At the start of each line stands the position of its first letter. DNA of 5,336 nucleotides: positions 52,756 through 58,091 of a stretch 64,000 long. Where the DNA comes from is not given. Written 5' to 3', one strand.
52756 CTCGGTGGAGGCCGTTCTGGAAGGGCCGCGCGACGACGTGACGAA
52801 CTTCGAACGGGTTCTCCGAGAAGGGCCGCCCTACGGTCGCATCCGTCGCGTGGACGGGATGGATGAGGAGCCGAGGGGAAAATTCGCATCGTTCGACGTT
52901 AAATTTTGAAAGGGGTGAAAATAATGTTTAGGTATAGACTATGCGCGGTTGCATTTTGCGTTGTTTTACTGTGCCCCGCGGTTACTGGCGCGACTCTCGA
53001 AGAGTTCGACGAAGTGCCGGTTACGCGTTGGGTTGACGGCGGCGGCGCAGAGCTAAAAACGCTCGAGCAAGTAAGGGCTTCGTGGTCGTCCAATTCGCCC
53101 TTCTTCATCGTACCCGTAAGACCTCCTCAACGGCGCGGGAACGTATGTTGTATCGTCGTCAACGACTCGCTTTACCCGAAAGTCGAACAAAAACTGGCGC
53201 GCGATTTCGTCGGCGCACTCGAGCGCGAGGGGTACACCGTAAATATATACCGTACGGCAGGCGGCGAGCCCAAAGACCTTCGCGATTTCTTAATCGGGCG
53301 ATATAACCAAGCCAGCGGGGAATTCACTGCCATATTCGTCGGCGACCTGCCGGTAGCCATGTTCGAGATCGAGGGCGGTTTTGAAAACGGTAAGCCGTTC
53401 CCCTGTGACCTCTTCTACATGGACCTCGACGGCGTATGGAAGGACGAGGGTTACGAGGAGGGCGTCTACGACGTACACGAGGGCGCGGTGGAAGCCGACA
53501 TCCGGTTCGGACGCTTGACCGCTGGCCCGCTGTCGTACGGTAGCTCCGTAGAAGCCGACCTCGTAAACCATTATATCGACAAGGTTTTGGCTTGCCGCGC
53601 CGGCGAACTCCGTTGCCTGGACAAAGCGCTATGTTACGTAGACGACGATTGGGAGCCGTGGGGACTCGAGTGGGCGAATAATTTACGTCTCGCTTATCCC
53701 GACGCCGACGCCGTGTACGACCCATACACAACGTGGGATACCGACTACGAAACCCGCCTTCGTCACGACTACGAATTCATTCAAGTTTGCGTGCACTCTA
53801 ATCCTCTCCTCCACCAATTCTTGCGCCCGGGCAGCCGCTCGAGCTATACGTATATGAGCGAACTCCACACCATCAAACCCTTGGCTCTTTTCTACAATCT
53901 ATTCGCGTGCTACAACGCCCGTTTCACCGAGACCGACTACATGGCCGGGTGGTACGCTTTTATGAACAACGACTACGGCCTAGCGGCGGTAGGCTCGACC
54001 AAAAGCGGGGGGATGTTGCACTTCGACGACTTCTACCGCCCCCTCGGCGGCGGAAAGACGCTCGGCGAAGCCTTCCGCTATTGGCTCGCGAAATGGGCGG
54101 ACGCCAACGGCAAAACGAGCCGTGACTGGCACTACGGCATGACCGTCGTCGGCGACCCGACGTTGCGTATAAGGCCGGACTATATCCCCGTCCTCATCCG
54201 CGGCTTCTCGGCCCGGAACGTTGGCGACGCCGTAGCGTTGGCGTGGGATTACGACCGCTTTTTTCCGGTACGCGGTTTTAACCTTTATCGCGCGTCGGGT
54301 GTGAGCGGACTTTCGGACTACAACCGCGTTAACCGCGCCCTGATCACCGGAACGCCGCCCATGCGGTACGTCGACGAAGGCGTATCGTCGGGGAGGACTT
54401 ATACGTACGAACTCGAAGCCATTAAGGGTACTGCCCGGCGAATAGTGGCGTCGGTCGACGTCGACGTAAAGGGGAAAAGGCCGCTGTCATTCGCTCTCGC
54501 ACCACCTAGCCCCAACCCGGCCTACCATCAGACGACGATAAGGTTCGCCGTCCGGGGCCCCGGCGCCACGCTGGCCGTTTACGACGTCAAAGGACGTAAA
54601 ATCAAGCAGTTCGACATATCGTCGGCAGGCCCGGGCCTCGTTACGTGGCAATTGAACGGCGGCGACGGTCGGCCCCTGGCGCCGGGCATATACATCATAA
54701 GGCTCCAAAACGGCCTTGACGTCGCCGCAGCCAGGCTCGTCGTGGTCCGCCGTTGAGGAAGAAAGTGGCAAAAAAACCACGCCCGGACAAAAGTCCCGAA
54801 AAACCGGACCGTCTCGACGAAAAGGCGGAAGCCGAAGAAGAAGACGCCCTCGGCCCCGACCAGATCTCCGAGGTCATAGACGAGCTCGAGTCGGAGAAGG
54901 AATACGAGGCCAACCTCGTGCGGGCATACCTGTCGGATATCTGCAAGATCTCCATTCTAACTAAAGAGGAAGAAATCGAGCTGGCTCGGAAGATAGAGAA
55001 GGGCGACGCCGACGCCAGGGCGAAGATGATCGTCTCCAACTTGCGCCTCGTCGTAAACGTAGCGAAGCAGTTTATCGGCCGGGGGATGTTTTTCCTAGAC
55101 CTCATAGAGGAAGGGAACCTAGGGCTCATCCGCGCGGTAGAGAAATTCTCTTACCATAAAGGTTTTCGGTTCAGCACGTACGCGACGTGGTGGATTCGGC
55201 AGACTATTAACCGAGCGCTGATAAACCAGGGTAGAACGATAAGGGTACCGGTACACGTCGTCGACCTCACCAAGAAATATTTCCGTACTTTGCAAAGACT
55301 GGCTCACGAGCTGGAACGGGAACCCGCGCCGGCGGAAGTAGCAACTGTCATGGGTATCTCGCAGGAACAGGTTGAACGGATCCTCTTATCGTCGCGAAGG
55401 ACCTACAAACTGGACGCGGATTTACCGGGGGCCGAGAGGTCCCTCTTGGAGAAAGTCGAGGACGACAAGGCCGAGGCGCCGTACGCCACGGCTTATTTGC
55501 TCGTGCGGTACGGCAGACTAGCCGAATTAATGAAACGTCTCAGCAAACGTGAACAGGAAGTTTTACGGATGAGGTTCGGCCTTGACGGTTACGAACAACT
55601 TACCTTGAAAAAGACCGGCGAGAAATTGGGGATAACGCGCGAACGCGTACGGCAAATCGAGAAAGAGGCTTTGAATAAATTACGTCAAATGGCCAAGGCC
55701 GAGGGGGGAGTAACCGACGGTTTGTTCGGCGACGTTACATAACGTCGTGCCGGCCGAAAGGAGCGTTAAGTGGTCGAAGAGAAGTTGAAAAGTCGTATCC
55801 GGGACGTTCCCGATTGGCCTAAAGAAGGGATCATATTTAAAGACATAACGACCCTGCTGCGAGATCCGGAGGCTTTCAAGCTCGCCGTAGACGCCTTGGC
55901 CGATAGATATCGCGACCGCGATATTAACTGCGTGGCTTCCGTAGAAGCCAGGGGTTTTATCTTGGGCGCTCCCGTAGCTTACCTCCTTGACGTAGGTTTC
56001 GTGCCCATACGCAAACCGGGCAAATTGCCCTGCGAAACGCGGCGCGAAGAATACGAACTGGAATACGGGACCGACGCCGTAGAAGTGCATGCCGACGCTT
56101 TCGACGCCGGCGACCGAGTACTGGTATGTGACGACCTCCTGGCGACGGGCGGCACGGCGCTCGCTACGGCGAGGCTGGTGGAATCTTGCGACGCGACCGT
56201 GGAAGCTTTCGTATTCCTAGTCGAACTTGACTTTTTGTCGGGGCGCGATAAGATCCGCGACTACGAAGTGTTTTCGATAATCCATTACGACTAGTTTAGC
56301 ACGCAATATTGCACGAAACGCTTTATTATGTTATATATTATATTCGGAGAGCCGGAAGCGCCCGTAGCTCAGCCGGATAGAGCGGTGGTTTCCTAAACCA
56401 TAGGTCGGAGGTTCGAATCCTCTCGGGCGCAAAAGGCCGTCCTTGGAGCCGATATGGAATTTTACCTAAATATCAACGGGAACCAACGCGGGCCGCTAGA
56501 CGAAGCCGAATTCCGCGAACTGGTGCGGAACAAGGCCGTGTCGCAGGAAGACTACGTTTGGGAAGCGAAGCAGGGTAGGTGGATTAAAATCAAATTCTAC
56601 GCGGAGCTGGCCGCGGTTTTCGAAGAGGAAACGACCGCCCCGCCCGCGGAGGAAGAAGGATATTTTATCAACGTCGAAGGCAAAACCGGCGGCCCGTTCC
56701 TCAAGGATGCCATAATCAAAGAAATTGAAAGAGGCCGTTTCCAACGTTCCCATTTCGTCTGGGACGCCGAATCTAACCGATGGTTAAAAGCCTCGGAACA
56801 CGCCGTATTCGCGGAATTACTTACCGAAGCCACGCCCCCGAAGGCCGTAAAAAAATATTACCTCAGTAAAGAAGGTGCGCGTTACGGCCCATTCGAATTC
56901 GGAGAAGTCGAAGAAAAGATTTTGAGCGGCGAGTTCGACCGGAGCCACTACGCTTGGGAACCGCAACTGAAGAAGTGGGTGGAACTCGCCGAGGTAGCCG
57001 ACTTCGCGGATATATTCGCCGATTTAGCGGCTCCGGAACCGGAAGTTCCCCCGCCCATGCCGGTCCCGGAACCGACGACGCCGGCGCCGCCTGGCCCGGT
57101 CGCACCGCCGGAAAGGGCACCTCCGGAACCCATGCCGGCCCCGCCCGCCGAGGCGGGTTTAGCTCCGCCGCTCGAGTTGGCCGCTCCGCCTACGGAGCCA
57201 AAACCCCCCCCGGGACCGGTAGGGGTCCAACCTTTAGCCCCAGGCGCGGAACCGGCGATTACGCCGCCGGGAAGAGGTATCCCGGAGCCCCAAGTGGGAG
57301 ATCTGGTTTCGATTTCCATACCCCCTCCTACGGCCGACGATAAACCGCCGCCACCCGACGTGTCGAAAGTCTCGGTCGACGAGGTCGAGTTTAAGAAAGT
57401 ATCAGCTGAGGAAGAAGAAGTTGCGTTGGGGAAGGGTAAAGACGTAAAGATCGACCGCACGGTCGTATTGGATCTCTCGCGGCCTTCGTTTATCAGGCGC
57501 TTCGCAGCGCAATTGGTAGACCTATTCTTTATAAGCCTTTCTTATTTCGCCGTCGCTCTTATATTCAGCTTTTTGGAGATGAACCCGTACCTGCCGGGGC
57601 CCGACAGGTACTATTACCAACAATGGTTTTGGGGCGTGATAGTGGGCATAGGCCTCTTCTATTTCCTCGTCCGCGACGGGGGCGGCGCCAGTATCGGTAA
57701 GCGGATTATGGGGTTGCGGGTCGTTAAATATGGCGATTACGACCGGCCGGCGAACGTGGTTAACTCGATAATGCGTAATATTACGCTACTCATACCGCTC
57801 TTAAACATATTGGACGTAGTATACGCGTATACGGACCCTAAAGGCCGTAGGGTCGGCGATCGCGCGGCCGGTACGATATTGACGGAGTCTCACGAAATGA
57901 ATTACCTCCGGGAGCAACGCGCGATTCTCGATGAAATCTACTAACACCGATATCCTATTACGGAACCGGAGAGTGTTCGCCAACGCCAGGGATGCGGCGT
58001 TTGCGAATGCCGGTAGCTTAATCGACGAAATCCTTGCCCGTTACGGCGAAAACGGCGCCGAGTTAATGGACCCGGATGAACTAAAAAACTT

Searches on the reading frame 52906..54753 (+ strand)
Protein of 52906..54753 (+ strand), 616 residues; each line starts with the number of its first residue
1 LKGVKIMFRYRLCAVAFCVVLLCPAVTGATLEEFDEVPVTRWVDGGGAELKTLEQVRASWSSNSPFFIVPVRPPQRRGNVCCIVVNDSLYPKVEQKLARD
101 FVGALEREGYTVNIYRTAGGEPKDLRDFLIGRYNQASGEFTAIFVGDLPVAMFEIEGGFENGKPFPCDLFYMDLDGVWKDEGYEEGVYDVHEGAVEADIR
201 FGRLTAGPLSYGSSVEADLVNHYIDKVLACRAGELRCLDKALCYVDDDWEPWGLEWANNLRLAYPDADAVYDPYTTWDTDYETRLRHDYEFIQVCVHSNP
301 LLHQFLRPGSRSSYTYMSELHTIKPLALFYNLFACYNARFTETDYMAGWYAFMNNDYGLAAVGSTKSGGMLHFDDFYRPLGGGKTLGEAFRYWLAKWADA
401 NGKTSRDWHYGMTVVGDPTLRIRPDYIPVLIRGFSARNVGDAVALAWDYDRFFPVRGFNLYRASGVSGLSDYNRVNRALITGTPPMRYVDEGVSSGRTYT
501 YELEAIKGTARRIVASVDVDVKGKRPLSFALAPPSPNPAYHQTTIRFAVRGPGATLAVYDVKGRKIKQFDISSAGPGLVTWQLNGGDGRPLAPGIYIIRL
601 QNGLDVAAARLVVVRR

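Call 59: search_protein_families(library=pfam, proteins=[window:52906-54753:+], max_evalue=0.00001)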
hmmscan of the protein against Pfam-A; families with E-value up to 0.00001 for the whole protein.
window:52906-54753:+ (616 aa): 1 family
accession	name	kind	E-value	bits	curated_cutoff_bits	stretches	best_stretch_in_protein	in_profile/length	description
PF01364.23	Peptidase_C25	-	2.4e-07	30.8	23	1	114-421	29-373/374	Peptidase family C25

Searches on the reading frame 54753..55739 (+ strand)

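Call 59: search_protein_families(library=pfam, proteins=[window:54753-55739:+], max_evalue=0.00001)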
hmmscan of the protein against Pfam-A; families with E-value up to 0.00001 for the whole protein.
window:54753-55739:+ (329 aa): 4 families
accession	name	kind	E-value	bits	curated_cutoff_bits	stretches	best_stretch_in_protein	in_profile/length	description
PF04545.22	Sigma70_r4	-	2.2e-20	72.3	24.1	1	259-312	1-50/50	Sigma-70, region 4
PF04542.20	Sigma70_r2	-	3e-18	65.8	24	1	93-161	2-70/71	Sigma-70 region 2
PF04539.22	Sigma70_r3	-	4.6e-12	46.3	25.3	1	173-243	3-74/78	Sigma-70 region 3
PF00140.25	Sigma70_r1_2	-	4.7e-11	42.9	22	1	55-85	2-32/34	Sigma-70 factor, region 1.2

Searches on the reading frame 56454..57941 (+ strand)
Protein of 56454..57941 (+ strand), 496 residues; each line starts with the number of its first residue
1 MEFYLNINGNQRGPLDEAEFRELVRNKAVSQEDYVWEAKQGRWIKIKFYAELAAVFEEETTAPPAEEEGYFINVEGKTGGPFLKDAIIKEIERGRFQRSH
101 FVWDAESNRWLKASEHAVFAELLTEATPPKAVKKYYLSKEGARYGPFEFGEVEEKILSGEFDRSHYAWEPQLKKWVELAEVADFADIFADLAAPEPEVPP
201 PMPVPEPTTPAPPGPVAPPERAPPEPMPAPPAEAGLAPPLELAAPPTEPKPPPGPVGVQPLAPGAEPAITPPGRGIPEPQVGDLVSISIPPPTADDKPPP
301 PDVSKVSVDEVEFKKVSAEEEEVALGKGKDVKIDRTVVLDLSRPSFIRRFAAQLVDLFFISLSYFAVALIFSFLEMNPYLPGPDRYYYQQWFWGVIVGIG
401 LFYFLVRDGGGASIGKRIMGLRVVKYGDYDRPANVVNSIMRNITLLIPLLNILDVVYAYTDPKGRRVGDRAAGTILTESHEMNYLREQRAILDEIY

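Call 59: search_protein_families(library=pfam, proteins=[window:56454-57941:+], max_evalue=0.00001)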
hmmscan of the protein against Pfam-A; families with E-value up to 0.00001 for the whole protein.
window:56454-57941:+ (496 aa): 2 families
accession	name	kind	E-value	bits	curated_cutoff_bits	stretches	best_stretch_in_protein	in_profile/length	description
PF14237.11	GYF_2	-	3.5e-30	104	25.8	3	4-52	2-50/50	GYF domain 2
PF06271.18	RDD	-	4.5e-17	63.1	24.1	1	344-473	2-137/137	RDD family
